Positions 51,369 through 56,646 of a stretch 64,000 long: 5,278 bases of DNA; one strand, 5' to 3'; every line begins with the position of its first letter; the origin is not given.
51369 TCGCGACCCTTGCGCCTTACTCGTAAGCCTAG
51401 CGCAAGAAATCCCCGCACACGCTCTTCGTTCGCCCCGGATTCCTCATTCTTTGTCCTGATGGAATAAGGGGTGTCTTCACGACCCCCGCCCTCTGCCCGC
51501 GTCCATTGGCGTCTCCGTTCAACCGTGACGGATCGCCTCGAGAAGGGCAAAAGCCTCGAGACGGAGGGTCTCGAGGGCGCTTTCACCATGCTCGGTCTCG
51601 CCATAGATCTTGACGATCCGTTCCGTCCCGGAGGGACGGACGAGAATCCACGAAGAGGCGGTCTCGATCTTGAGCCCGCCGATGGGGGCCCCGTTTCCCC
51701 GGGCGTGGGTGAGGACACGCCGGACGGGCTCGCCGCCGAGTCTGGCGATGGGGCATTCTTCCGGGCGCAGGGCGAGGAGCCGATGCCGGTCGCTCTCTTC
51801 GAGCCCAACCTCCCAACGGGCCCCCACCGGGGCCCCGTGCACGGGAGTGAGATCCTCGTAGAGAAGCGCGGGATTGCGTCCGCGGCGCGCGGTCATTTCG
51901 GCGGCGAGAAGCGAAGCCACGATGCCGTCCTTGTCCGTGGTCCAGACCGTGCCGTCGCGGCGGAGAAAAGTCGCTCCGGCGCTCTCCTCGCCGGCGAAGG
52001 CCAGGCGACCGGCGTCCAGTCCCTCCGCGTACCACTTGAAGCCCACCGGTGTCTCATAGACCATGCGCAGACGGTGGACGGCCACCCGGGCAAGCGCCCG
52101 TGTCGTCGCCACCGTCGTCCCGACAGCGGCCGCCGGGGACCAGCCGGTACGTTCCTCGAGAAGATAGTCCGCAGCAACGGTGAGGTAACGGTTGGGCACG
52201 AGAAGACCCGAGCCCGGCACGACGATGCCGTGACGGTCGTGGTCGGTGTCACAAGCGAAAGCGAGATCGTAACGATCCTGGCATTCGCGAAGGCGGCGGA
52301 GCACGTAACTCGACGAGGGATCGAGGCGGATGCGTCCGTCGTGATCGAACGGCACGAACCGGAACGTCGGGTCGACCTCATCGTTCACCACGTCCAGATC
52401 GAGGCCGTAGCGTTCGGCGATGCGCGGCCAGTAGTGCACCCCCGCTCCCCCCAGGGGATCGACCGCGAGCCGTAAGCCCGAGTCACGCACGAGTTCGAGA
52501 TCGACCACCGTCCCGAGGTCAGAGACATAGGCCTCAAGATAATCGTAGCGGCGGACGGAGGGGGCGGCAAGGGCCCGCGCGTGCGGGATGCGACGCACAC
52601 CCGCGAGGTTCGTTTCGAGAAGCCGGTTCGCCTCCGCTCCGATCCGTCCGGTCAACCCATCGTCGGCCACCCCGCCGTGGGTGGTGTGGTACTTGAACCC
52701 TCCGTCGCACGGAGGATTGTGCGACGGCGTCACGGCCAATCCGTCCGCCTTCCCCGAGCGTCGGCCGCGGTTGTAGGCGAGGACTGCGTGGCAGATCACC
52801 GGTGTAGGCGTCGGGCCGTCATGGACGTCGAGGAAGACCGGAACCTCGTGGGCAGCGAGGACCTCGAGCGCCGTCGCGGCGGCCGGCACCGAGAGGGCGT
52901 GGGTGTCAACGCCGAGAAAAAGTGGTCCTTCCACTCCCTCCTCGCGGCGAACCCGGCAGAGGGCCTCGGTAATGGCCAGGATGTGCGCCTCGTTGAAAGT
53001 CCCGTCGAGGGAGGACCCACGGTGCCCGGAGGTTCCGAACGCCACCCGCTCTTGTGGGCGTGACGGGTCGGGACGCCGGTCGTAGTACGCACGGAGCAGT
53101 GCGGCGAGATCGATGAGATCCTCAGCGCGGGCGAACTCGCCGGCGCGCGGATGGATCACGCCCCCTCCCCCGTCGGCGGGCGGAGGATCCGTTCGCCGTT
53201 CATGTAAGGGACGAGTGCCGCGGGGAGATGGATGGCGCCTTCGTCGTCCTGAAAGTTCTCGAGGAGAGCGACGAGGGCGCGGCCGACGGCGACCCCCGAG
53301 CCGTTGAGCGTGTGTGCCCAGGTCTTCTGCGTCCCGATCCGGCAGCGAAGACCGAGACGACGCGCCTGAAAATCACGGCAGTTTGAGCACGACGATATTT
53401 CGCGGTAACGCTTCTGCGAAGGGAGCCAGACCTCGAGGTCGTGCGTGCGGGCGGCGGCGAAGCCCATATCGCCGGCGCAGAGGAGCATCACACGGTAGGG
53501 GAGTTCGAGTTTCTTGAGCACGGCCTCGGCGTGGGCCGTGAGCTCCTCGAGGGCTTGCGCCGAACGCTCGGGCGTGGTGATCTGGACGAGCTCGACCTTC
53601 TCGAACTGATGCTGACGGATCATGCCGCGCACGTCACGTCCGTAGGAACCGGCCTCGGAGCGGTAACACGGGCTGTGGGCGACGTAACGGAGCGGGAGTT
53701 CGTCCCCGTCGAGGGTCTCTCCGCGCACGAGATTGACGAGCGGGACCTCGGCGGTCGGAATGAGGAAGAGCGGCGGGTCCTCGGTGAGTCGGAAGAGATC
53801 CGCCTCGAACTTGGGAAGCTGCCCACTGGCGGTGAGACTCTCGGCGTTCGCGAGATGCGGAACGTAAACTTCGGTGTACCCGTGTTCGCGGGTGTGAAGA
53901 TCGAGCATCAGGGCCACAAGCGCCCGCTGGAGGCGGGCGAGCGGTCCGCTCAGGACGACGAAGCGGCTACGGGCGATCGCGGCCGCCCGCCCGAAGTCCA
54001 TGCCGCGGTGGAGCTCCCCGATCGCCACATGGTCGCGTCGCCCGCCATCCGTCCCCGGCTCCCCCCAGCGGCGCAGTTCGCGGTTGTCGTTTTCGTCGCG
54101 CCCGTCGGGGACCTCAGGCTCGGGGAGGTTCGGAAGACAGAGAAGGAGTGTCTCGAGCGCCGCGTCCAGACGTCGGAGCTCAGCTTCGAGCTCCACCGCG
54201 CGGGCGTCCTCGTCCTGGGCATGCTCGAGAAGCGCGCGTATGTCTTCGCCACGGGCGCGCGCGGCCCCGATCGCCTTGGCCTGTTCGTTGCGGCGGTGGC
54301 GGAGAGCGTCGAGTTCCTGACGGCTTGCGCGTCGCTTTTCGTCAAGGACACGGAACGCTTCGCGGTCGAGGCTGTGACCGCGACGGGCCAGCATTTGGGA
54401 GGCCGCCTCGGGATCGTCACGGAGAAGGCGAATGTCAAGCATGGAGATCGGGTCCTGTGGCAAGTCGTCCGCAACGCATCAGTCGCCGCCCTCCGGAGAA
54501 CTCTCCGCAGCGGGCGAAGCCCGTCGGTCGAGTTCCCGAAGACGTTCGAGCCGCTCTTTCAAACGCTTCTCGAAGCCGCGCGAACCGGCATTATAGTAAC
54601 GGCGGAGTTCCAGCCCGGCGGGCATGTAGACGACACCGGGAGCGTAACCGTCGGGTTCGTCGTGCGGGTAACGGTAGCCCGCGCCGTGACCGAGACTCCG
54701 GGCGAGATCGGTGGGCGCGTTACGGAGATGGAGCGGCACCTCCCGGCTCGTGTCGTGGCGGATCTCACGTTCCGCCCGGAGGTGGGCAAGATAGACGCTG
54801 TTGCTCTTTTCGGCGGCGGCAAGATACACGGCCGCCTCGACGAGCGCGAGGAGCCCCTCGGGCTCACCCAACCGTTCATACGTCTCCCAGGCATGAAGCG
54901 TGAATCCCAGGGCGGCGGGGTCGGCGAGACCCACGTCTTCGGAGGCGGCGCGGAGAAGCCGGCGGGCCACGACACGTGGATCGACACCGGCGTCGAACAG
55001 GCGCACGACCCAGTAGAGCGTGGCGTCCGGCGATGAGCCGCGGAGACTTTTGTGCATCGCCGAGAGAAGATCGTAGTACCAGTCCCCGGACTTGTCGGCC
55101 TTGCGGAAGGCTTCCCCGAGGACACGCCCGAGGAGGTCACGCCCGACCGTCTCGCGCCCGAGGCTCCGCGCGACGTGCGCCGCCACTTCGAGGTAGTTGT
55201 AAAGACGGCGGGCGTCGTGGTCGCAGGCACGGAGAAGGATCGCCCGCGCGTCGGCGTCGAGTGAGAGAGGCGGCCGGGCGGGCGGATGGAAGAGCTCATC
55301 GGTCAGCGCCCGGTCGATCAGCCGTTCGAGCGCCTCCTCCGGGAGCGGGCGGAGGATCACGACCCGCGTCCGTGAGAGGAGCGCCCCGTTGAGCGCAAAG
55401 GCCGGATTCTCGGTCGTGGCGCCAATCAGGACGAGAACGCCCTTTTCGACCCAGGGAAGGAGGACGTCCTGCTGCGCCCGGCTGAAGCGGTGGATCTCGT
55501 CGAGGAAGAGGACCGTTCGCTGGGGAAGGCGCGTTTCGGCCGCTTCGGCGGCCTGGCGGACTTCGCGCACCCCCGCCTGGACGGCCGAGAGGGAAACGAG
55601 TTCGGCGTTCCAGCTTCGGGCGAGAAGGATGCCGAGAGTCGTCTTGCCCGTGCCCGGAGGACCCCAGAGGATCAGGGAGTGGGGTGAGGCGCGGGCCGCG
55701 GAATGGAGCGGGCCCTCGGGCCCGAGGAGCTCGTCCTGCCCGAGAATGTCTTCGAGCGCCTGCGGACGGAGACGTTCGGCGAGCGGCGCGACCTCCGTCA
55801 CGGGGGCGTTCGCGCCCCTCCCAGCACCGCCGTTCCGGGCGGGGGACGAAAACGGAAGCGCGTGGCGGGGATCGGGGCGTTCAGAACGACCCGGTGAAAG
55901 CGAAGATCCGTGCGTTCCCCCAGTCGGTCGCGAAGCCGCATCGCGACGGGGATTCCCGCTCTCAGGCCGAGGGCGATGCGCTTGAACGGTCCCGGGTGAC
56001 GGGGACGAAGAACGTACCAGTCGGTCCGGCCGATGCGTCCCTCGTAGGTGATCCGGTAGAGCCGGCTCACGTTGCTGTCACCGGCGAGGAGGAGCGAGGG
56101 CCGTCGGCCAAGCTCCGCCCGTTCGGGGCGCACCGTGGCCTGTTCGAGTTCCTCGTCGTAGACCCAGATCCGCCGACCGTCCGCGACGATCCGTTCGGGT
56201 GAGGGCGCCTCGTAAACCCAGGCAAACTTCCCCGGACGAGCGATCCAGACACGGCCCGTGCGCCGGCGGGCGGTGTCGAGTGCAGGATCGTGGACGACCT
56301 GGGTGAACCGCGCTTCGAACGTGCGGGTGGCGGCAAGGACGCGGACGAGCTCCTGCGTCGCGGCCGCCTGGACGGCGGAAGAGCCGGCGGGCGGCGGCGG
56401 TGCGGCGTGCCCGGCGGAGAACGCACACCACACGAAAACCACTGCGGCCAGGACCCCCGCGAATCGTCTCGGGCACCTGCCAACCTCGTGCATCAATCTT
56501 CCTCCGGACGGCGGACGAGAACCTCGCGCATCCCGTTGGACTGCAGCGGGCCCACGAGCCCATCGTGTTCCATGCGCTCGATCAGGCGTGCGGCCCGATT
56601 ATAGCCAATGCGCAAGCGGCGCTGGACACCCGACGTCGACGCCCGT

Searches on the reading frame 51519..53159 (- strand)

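Call 14: search_protein_families(library=ncbifam, proteins=[window:51519-53159:-], max_evalue=1e-30)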
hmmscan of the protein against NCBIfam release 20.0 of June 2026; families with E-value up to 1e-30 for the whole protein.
window:51519-53159:- (546 aa): 2 families
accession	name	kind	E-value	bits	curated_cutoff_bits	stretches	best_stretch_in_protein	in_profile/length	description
TIGR01132.1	pgm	equivalog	7.1e-199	661.7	778.05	1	2-540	3-541/546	phosphoglucomutase (alpha-D-glucose-1,6-bisphosphate-dependent)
TIGR03990.1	Arch_GlmM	equivalog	7.6e-35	120.6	439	1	41-531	4-436/444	phosphoglucosamine mutase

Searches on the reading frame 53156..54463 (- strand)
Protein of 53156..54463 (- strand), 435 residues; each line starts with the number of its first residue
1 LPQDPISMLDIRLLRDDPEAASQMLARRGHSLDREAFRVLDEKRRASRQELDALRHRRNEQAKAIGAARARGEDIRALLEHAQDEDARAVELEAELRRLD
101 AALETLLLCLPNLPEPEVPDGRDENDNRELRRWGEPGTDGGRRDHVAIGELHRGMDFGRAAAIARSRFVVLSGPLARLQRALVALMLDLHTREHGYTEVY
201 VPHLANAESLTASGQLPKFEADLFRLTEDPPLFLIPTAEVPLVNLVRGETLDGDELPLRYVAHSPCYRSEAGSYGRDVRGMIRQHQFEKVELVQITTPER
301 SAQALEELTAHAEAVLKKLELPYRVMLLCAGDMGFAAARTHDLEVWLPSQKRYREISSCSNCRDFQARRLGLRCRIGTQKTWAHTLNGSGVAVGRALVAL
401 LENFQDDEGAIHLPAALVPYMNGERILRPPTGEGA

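Call 14: search_protein_families(library=ncbifam, proteins=[window:53156-54463:-], max_evalue=1e-30)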
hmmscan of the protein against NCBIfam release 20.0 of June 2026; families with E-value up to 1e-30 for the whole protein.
window:53156-54463:- (435 aa): 1 family
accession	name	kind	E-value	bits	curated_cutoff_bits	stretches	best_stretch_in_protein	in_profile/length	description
TIGR00414.1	serS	equivalog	1.3e-146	488.9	301.65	1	8-421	1-418/418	serine--tRNA ligase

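Call 16: find_related_loci(query=window:53156-54463:-, collection=genome_contigs, flank=3000)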
Query window:53156-54463:- (435 aa) in genome_contigs; peptide patterns used: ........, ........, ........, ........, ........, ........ (x = any residue, [..] = any of these).
600 stretches matched a pattern (row limit reached: there are more); 594 encode a relative of the query (tblastn E <= 1e-3); the best 80 are kept; 80 distinct loci.
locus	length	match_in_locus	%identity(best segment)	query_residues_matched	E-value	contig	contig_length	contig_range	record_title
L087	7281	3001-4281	59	8-431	1e-161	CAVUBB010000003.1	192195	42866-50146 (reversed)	MAG: uncultured proteobacterium isolate MFD05684.bin.2.147 genome assembly, contig: contig_101624, whole genome shotgun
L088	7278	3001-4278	57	8-429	7e-159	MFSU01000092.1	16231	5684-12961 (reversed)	MAG: Candidatus Muproteobacteria bacterium RBG_16_65_34 RBG_16_scaffold_7152, whole genome shotgun sequence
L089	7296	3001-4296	59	1-429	3e-157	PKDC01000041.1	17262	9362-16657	MAG: Proteobacteria bacterium isolate Gammapro7 c_000000001476, whole genome shotgun sequence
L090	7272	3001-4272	55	6-427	6e-157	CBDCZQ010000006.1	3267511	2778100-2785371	MAG: Methylococcales bacterium isolate a3c75e74-b302-450f-87e0-474c3d024c4a genome assembly, contig: contig_6, whole gen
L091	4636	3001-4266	60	8-427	2e-157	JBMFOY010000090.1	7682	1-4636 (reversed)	MAG: Halothiobacillaceae bacterium isolate KM4338-49 NODE_5070_length_7682_cov_4.936541, whole genome shotgun sequence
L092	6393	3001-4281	59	6-429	2e-156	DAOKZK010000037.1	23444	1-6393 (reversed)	MAG TPA_asm: Candidatus Macondimonas sp. isolate AMR_MDS_0048 NODE_1094_length_23444_cov_43.403010, whole genome shotgun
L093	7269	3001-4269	57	8-427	1e-155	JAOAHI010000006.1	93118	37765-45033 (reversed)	MAG: Methylohalobius sp. isolate SKW56 NODE_6_length_93118_cov_3.863599, whole genome shotgun sequence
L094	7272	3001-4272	56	8-428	2e-154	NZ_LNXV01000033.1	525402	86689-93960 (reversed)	Legionella brunensis strain ATCC 43878 Lbru_ctg033, whole genome shotgun sequence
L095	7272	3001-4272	57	3-429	6e-154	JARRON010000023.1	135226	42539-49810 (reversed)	MAG: Gammaproteobacteria bacterium isolate Spart_151_MAG scaffold_333, whole genome shotgun sequence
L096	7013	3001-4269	56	8-427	7e-154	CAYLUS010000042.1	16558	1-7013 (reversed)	MAG TPA_asm: uncultured Methylococcus sp. isolate SRP193358_co1_721 genome assembly, contig: NODE_9148_length_16558_cov_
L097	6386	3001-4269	56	8-427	1e-153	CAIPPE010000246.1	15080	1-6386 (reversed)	MAG: uncultured Methylococcaceae bacterium isolate C5coas_bin-1418 genome assembly, contig: bin-1418:246/345, whole geno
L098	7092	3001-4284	55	6-428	1e-153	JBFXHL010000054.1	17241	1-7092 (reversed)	MAG: Sulfuricellaceae bacterium isolate CA_2019_TPIn_186 NODE_11014_length_17241_cov_4.354914_TPIn, whole genome shotgun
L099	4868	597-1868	55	7-427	4e-154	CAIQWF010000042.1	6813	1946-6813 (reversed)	MAG: uncultured proteobacterium isolate LaPlata_bin-4072 genome assembly, contig: bin-4072:042/265, whole genome shotgun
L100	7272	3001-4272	58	7-427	2e-153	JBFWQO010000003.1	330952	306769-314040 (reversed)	MAG: Steroidobacteraceae bacterium isolate CA_2019_TPBF_185 NODE_285_length_330952_cov_89.047729_TPBF, whole genome shot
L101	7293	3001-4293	55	8-432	3e-153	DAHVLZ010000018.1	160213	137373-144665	MAG TPA_asm: Proteobacteria bacterium isolate clean41 k141_525022, whole genome shotgun sequence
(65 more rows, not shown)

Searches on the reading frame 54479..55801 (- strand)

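Call 14: search_protein_families(library=ncbifam, proteins=[window:54479-55801:-], max_evalue=1e-30)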
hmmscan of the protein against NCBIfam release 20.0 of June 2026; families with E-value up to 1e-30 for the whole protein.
window:54479-55801:- (440 aa): 5 families
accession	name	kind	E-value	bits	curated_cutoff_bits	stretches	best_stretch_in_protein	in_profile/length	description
NF009881.0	PRK13341.1-2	equivalog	7.1e-115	384.5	651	1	4-424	15-437/736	AAA family ATPase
NF009883.0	PRK13341.1-4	equivalog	6.5e-110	368.1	668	1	4-423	18-439/729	AAA family ATPase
NF009882.0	PRK13341.1-3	equivalog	8.3e-89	298.6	1197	1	4-419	17-434/734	AAA family ATPase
NF009880.0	PRK13341.1-1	equivalog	2.3e-85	287.1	891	1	5-422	6-406/599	AAA family ATPase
NF011289.0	PRK14700.1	equivalog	6.7e-61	206.1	570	1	115-422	1-295/300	recombination factor protein RarA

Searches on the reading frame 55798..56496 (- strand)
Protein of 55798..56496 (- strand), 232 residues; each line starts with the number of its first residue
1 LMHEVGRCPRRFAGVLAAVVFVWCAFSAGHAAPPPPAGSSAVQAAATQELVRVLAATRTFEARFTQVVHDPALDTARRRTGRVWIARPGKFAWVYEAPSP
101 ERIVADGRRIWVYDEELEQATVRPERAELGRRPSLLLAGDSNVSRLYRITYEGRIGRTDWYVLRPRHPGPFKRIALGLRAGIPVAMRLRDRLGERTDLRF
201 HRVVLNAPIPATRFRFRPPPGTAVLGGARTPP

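Call 14: search_protein_families(library=ncbifam, proteins=[window:55798-56496:-], max_evalue=1e-30)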
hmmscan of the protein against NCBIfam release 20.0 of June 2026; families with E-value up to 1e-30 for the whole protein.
window:55798-56496:- (232 aa): 2 families
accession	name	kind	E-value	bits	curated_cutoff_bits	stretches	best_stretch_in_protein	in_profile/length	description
TIGR00547.2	lolA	equivalog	9.7e-50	168.8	112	1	39-225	13-200/202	outer membrane lipoprotein periplasmic chaperone LolA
NF000661.0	PRK00031.1-3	equivalog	9.3e-34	116.7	255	1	39-225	31-223/225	outer membrane lipoprotein chaperone LolA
